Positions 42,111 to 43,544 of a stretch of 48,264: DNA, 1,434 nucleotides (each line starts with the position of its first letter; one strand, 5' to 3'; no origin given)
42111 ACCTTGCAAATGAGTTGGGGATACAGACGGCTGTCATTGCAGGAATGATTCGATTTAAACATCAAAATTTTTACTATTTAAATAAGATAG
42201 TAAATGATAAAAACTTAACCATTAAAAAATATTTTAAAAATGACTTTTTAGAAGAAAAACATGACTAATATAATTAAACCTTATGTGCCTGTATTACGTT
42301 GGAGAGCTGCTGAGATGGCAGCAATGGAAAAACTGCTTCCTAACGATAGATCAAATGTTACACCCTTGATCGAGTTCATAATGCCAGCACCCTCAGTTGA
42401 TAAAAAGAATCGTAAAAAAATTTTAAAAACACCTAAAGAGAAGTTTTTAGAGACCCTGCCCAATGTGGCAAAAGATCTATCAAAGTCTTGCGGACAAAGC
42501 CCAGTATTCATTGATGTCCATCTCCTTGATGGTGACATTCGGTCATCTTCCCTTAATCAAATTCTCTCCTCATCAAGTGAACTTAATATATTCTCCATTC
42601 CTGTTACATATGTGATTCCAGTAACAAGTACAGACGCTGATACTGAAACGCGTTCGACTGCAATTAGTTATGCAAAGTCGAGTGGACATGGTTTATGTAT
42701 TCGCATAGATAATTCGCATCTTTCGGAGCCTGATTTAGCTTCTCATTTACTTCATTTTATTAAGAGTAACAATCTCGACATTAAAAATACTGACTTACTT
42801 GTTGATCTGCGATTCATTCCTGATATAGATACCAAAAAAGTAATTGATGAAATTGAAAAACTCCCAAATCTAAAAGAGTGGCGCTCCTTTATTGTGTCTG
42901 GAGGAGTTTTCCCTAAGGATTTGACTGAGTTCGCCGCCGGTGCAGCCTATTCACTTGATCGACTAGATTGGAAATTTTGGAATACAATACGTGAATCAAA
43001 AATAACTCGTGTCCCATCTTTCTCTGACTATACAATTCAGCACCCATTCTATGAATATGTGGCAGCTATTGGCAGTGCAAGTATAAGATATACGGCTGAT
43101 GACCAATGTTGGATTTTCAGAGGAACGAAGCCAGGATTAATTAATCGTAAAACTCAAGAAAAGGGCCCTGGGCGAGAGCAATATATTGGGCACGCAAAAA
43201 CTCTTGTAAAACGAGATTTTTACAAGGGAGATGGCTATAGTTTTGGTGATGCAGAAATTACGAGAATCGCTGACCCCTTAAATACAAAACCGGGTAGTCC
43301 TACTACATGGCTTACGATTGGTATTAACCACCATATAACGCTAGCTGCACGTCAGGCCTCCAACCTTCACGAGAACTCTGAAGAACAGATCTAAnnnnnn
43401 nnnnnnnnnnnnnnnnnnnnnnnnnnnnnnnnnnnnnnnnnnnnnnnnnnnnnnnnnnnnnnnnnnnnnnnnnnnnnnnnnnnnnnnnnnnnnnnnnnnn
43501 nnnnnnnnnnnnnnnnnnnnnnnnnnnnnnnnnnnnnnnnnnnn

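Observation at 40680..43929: Operon of a HigB toxin, a HigA-HTH::ImmA/IrrE metallopeptidase fusion and a Beta_protein-like gene, facing a PD-(D/E)xK (sce7726-like) gene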

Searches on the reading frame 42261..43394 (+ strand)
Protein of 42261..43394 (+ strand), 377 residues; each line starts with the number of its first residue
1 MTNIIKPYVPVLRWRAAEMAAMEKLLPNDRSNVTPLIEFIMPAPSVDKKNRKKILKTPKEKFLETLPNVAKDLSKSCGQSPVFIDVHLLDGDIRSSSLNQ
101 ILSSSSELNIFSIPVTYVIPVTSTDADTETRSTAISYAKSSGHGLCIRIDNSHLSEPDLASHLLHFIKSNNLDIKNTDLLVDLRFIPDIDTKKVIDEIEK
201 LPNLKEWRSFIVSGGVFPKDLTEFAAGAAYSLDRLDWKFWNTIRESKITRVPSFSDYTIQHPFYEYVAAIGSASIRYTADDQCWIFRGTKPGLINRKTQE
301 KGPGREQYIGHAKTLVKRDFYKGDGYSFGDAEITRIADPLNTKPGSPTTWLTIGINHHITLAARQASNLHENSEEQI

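Call 3: search_protein_families(library=pfam, proteins=[window:42261-43394:+], max_evalue=0.1)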
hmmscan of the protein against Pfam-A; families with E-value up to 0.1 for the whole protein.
window:42261-43394:+ (377 aa): 1 family
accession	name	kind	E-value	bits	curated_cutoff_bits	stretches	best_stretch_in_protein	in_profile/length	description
PF14350.11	Beta_protein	-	1.5e-57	196.1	27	1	8-362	1-340/342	Beta protein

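Call 4: search_protein_families(library=ncbifam, proteins=[window:42261-43394:+], max_evalue=0.1)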
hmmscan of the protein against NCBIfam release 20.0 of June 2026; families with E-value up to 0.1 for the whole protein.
window:42261-43394:+ (377 aa): 1 family
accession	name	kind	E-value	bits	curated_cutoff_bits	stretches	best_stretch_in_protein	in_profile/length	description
NF010787.0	PRK14191.1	equivalog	0.029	13.5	423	1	133-199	47-113/285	bifunctional methylenetetrahydrofolate dehydrogenase/methenyltetrahydrofolate cyclohydrolase FolD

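Call 5: search_protein_families(library=padloc, proteins=[window:42261-43394:+], max_evalue=0.1)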
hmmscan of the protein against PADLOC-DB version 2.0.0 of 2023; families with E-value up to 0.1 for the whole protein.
window:42261-43394:+ (377 aa): 4 families
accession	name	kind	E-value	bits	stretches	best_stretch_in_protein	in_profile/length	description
PDLC03983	PD-Lambda-2_C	-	9.8e-44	147.9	1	8-372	7-357/374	-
PDLC03984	PD-Lambda-2_C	-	5.8e-38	128.9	1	6-365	3-360/377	-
PDLC02985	beta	-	5.8e-10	36.5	1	8-374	10-348/355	-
PDLC03985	PD-Lambda-2_C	-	0.00017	19.7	1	6-184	3-180/192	-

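Call 48: find_homologous_proteins(query=window:42261-43394:+, max_evalue=0.00001)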
Query window:42261-43394:+ (377 aa): 211 proteins with E <= 0.00001 among 2947 candidates; the best 120 are listed.
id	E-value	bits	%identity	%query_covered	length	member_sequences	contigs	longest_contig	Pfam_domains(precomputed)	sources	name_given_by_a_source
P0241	3.1e-253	857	100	100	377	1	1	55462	PF14350.12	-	-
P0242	6.6e-232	787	90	100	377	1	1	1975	PF14350.12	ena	-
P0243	3.6e-195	666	77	99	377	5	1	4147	PF14350.12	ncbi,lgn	ncbi:MAG: beta family protein [Sideroxydans sp.]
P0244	7.3e-189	645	75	100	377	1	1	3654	PF14350.12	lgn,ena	-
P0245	2.9e-183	627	72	99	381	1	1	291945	PF14350.12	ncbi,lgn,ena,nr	ncbi:MAG: hypothetical protein Greene07147_156 [Parcubacteria group bacterium Greene0714_7]|nr:MAG: 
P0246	5.0e-181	619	72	99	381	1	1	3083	PF14350.12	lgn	-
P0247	2.8e-180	617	72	100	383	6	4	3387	PF14350.12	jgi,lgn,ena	-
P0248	7.8e-180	616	72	98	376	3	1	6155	PF14350.12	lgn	-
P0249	1.0e-178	612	72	99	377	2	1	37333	PF14350.12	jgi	jgi:hypothetical protein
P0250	6.9e-176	603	71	99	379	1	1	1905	PF14350.12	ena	-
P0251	4.0e-175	600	70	99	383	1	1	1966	PF14350.12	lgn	-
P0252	1.8e-174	598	69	99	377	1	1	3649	PF14350.12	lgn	-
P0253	3.6e-174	597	70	99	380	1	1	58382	PF14350.12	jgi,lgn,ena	-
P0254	1.5e-173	595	70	100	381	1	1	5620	PF14350.12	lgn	-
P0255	8.2e-173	592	69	99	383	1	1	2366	PF14350.12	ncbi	-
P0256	1.6e-172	591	69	99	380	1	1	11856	PF14350.12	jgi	jgi:hypothetical protein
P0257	2.7e-172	591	70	98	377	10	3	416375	PF14350.12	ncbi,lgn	ncbi:MAG: beta family protein [Candidatus Paceibacterota bacterium]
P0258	1.8e-171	588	68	100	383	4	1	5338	PF14350.12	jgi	-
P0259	2.4e-170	584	68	98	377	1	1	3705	PF14350.12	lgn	-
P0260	2.6e-169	581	69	98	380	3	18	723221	PF14350.12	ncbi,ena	-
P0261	2.4e-168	578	68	97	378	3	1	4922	PF14350.12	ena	-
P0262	3.1e-168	577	67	99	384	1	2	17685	PF14350.12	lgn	-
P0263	5.0e-168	577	67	98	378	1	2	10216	PF14350.12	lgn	-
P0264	5.5e-168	577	68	99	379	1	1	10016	PF14350.12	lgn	-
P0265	9.5e-168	576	71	95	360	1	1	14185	PF14350.12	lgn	-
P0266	1.5e-167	575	67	99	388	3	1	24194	PF14350.12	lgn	-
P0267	2.5e-167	574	68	98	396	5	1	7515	PF14350.12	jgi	jgi:hypothetical protein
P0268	1.1e-165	569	68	97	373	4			PF14350.12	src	-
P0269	7.8e-165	566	69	99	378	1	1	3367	PF14350.12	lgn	-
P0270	8.0e-165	566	69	98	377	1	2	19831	PF14350.12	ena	-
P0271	1.7e-163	562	66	100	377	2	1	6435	PF14350.12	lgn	-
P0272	1.6e-162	559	65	100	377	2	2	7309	PF14350.12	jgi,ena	-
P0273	9.6e-162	556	66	99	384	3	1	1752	PF14350.12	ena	-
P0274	1.3e-159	549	66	97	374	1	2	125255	PF14350.12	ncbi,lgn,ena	-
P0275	1.5e-159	549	65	97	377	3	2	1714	PF14350.12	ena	-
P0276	5.8e-159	547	63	98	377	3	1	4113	PF14350.12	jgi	jgi:hypothetical protein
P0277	5.3e-158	544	67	95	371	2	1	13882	PF14350.12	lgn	-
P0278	1.7e-156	539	66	99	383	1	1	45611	PF14350.12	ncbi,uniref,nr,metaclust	ncbi:hypothetical protein A2Y99_00370 [Candidatus Gottesmanbacteria bacterium RBG_13_37_7]|uniref:Be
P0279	3.1e-156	538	61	98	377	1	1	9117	PF14350.12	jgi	jgi:hypothetical protein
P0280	1.3e-155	536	64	99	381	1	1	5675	PF14350.12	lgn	-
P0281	5.3e-155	534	63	99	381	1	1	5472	PF14350.12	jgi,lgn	jgi:hypothetical protein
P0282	7.0e-154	530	63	100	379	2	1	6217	PF14350.12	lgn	-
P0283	7.6e-154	530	66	98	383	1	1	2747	PF14350.12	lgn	-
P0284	1.1e-153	530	63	97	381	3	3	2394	PF14350.12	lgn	-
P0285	1.1e-152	526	64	99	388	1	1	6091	PF14350.12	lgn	-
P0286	1.7e-152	526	65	97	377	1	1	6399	PF14350.12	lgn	-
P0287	2.1e-152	525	64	99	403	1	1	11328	PF14350.12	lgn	-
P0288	2.5e-152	525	64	97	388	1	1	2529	PF14350.12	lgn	-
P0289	4.2e-152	524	64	99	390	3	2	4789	PF14350.12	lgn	-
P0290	1.3e-151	523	63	99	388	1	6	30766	PF14350.12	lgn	-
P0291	1.4e-151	523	63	99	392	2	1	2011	PF14350.12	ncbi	-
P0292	3.7e-151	521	62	99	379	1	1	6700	PF14350.12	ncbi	-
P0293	3.3e-150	518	62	99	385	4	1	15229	PF14350.12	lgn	-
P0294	2.6e-148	512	61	98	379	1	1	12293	PF14350.12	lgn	-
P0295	4.5e-148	511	61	98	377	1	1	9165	PF14350.12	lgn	-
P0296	5.0e-148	511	61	99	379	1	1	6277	PF14350.12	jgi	jgi:hypothetical protein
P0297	5.9e-148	511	62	98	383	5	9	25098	PF14350.12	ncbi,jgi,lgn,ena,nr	ncbi:MAG: hypothetical protein A3C50_02030 [Candidatus Staskawiczbacteria bacterium RIFCSPHIGHO2_02_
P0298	3.6e-147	508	60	99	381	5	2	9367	PF14350.12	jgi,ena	-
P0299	1.4e-146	506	61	97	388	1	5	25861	PF14350.12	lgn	-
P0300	1.7e-146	506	60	99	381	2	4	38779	PF14350.12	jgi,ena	-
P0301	5.4e-146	504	60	99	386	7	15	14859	PF14350.12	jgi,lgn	jgi:hypothetical protein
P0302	2.1e-145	502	60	99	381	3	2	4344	PF14350.12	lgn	-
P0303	1.6e-144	499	60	98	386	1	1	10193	PF14350.12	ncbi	ncbi:MAG: beta family protein [bacterium]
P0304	2.3e-143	495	63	94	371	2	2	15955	PF14350.12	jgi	jgi:hypothetical protein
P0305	1.3e-142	493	58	98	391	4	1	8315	PF14350.12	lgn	-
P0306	1.4e-142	493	66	87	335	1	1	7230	PF14350.12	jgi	jgi:hypothetical protein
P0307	1.4e-142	493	60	98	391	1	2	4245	PF14350.12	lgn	-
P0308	1.6e-141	489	57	99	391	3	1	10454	PF14350.12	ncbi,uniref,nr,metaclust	ncbi:MAG: hypothetical protein UU37_C0008G0006 [Candidatus Gottesmanbacteria bacterium GW2011_GWA2_4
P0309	1.7e-139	483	57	98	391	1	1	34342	PF14350.12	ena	-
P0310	7.0e-139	481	59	92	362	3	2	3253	PF14350.12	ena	-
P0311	1.8e-136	473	56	98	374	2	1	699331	PF14350.12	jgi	jgi:hypothetical protein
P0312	2.7e-136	472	69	78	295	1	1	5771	PF14350.12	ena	-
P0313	5.9e-135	468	56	98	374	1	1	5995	PF14350.12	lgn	-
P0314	6.8e-135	468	59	95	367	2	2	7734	PF14350.12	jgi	jgi:hypothetical protein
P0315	1.5e-134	467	56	98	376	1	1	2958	PF14350.12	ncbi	-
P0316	3.1e-134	465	55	98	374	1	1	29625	PF14350.12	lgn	-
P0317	9.3e-130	451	56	97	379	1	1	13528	PF14350.12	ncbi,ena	-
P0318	2.4e-129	449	55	95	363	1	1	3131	PF14350.12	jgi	jgi:hypothetical protein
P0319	2.6e-129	449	56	95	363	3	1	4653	PF14350.12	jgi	jgi:hypothetical protein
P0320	5.6e-128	445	55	97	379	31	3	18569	PF14350.12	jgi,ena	-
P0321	1.9e-127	443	54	97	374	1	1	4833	PF14350.12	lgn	-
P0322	2.0e-127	443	55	98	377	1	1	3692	PF14350.12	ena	-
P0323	2.5e-127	443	54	98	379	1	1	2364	PF14350.12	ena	-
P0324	4.3e-126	439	57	93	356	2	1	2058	PF14350.12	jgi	-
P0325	3.6e-125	436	54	99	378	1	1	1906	PF14350.12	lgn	-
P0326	2.5e-124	433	55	97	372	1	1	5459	PF14350.12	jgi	-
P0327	2.6e-124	433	54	97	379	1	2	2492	PF14350.12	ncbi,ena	-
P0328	1.4e-123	430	54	98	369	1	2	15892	PF14350.12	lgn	-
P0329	4.2e-123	429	56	97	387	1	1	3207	PF14350.12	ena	-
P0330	4.1e-122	426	53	97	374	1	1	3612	PF14350.12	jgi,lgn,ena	-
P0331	6.8e-122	425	52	98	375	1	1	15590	PF14350.12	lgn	-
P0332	2.8e-121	423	53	98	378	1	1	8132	PF14350.12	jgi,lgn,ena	-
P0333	4.1e-121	422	52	98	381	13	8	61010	PF14350.12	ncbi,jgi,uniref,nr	ncbi:MAG: hypothetical protein COZ49_01295 [Candidatus Yonathbacteria bacterium CG_4_10_14_3_um_filt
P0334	5.0e-121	422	52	99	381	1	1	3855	PF14350.12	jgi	jgi:hypothetical protein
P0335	5.1e-121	422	55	91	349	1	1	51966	PF14350.12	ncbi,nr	ncbi:MAG: hypothetical protein JWO97_3879 [Acidobacteria bacterium]|nr:hypothetical protein [Acidoba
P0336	7.0e-121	422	54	97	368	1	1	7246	PF14350.12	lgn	-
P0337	9.2e-121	421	55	97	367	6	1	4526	PF14350.12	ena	-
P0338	1.3e-120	421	53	97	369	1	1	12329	PF14350.12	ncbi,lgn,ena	-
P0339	1.6e-120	420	53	97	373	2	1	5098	PF14350.12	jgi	-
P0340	4.3e-119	416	52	98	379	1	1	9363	PF14350.12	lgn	-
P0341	5.3e-119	415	53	97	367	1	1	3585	PF14350.12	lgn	-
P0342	1.3e-118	414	57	90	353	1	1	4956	PF14350.12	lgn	-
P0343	5.1e-117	409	53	94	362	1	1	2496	PF14350.12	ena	-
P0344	1.7e-116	407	53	97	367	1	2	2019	PF14350.12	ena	-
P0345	3.7e-116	406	52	97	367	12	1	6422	PF14350.12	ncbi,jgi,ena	ncbi:MAG: beta family protein [Candidatus Paceibacterota bacterium]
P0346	1.0e-115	405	53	98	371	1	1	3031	PF14350.12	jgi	-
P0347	1.5e-115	404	52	97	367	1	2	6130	PF14350.12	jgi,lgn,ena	-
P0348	2.5e-115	403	53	97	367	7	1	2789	PF14350.12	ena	-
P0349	6.2e-115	402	65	73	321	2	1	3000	PF14350.12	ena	-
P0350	1.1e-114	401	53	95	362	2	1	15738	PF14350.12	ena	-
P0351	1.3e-114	401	53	94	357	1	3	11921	PF14350.12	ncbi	-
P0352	2.0e-114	400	52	97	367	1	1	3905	PF14350.12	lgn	-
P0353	6.5e-114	399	53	97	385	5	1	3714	PF14350.12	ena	-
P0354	8.8e-113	395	52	97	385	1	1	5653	PF14350.12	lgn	-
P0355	1.1e-112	395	53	94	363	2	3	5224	PF14350.12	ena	-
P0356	1.2e-112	394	52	97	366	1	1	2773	PF14350.12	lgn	-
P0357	7.0e-112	392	52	97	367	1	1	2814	PF14350.12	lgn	-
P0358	1.4e-111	391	50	97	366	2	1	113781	PF14350.12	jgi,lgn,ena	-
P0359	1.5e-111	391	51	95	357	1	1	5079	PF14350.12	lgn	-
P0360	7.1e-111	389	49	98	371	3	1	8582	PF14350.12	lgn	-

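Call 54: search_solved_structures(query=A3, max_evalue=10)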
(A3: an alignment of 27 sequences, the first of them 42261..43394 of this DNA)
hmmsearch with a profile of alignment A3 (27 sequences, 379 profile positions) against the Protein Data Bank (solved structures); distinct sequences matched with E-value up to 10: 0.

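Call 63: predict_structure(alignment_id=A3)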
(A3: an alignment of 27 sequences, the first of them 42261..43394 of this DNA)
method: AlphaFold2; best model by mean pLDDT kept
length: 377 residues; sequences in the alignment: 27
mean_pLDDT: 84.8   pTM: 0.88
mean pLDDT of the five models: 84.8, 82.6, 82.5, 82.1, 81.3
residues with pLDDT >= 90: 197; 70-90: 129; 50-70: 34; < 50: 17
segments of 3 or more residues with pLDDT < 50: 261-271, 374-377
pLDDT, mean of each block of 10 residues (from residue 1): 77 91 94 94 86 90 92 88 92 94 77 82 77 93 91 86 93 94 80 91 93 75 78 89 89 85 37 78 83 68 77 93 96 95 85 93 89 45
secondary structure, 60 per line:
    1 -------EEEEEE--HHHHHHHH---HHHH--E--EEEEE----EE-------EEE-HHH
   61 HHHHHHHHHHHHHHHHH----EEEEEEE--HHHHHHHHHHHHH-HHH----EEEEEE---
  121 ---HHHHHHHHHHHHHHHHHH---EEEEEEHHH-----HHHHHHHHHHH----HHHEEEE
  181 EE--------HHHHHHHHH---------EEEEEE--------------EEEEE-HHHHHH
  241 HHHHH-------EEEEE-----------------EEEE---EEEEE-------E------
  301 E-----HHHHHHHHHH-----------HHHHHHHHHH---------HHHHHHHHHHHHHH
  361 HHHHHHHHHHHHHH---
elements in order: E8-13 H16-23 H27-30 E36-40 E54-56 H58-77 E82-88 H91-103 E112-117 H124-141 E145-150 H159-169 E177-182 H191-199 E209-214 E229-233 H235-245 E253-257 E275-278 E282-286 H307-316 H328-337 H347-374

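Call 66: fold_search(model_id=the predicted structure, library=pdb)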
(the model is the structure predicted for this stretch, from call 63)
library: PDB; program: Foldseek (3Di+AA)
matches with E <= 10: 1745; with E <= 0.001: 3
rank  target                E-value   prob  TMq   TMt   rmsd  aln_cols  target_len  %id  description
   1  8k7m_A                1.8e-04  1.00  0.34  0.50   9.3       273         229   12  De novo design protein -T01 (released 2024-07-31)
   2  6wn6_A                7.8e-04  0.99  0.33  0.43   8.3       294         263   10  Crystal structure of 3-keto-D-glucoside 4-epimerase, YcjR, from E. coli, apo form (released 2020-06-10)
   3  3pgx_A                7.8e-04  0.98  0.24  0.30  11.9       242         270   10  Crystal structure of a putative carveol dehydrogenase from Mycobacterium paratuberculosis bound to nicotinamide adenin (released 2010-11-24)
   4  4pgl_B                1.3e-03  0.99  0.34  0.42   7.7       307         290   11  Crystal structure of engineered D-tagatose 3-epimerase PcDTE-ILS6 (released 2014-10-22)
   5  3h6k_A                1.7e-03  0.87  0.25  0.32  10.0       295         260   10  Crystal Structure of Human 11-beta-hydroxysteroid-dehydrogenase Bound to an Ortho-chlro-sulfonyl-piperazine Inhibitor (released 2009-12-01)
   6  7wmz_E                1.9e-03  0.99  0.36  0.44   7.3       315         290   12  Crystal structure of methylenetetrahydrofolate reductase MSMEG_6649 from Mycobacterium smegmatis with NADH (released 2023-01-25)
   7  6wn6_B                1.9e-03  0.99  0.33  0.43   8.3       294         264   10  Crystal structure of 3-keto-D-glucoside 4-epimerase, YcjR, from E. coli, apo form (released 2020-06-10)
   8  8tcd_D                1.9e-03  0.99  0.33  0.42   9.5       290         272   11  Structure of Alistipes sp. 3-Keto-beta-glucopyranoside-1,2-Lyase AL1 (released 2024-06-12)
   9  7dz4_C                2.2e-03  0.99  0.35  0.43   8.1       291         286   12  Crystal structures of D-allulose 3-epimerase with D-tagatose from Sinorhizobium fredii (released 2022-08-03)
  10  2dep_A                2.2e-03  0.97  0.33  0.35   9.8       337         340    9  Crystal Structure of xylanase B from Clostridium stercorarium F9 (released 2007-01-16)
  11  9qpp_E                2.6e-03  0.87  0.22  0.25  16.3       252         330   10  CryoEM structure of human MATa2 in complex with MAT2B isoform v1 at 2.6 A resolution (released 2026-04-08)
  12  5ofk_A                3.0e-03  0.98  0.37  0.40   9.9       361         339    9  Crystal structure of CbXyn10C variant E140Q/E248Q complexed with xyloheptaose (released 2017-10-04)
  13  4q7i_A                3.5e-03  0.98  0.32  0.39   7.7       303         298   10  Crystal structure of engineered thermostable D-tagatose 3-epimerase PcDTE-Var8 (released 2014-10-22)
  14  8tcr_A                3.5e-03  0.97  0.32  0.41   9.7       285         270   12  Structure of glucose bound Alistipes sp. 3-Keto-beta-glucopyranoside-1,2-Lyase AL1 (released 2024-06-12)
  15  4xsl_D                3.5e-03  0.97  0.33  0.40   8.1       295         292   10  Crystal strcutre of D-tagatose 3-epimerase C66S from Pseudomonas cichorii in complex with glycerol (released 2016-01-27)
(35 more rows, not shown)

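Call 101: fold_search(model_id=the predicted structure, library=viral)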
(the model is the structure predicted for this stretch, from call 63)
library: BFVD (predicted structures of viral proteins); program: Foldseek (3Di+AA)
matches with E <= 10: 989; with E <= 0.001: 1
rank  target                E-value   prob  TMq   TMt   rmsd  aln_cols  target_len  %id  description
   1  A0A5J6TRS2            9.3e-19  1.00  0.76  0.76   4.2       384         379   21  Uncharacterized protein [Gordonia phage Powerball]
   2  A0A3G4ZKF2            1.5e-03  0.99  0.33  0.37   9.1       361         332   12  Uncharacterized protein [Terrestrivirus sp.]
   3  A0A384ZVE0            3.1e-03  0.97  0.31  0.23   8.7       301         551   10  (no name in the UniProt tables at hand)
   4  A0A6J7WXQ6            5.5e-03  0.96  0.32  0.44   8.4       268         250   12  IolE Sugar phosphate isomerases/epimerases [uncultured Caudovirales phage]
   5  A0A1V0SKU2            5.8e-03  0.96  0.35  0.44  11.4       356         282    9  HMGL-like protein [Klosneuvirus KNV1]
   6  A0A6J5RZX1            6.2e-03  0.97  0.34  0.46   6.8       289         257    8  Uncharacterized protein [uncultured Caudovirales phage]
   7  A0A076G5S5            6.9e-03  0.87  0.30  0.19   8.4       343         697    9  beta-N-acetylhexosaminidase [Staphylococcus phage MCE-2014]
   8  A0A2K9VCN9            1.0e-02  0.95  0.34  0.25   7.1       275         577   11  Glycosyl hydrolase [Lactobacillus phage Bacchae]
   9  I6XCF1                1.2e-02  0.38  0.21  0.22  16.8       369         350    8  MoaA/nifB/pqqE family protein [Vibrio phage phi-pp2]
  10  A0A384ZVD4            1.3e-02  0.93  0.37  0.22   8.9       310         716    8  (no name in the UniProt tables at hand)
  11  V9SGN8                1.5e-02  0.23  0.16  0.20  13.5       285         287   13  Putative endonuclease family 2 [Tunisvirus fontaine2]
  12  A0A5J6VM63            1.7e-02  0.54  0.26  0.24  11.6       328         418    9  UV-endonuclease (Fragment) [Megaviridae environmental sample]
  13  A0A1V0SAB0            1.8e-02  0.16  0.19  0.12  16.7       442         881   10  Helicase ATP-binding domain-containing protein [Catovirus CTV1]
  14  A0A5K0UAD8            2.2e-02  0.77  0.32  0.31   9.8       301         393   12  Apurinic endonuclease [Yasminevirus sp. GU-2018]
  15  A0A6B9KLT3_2          2.2e-02  0.25  0.19  0.09  17.5       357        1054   10  RNA-directed RNA polymerase [Atrato Chu-like virus 4]
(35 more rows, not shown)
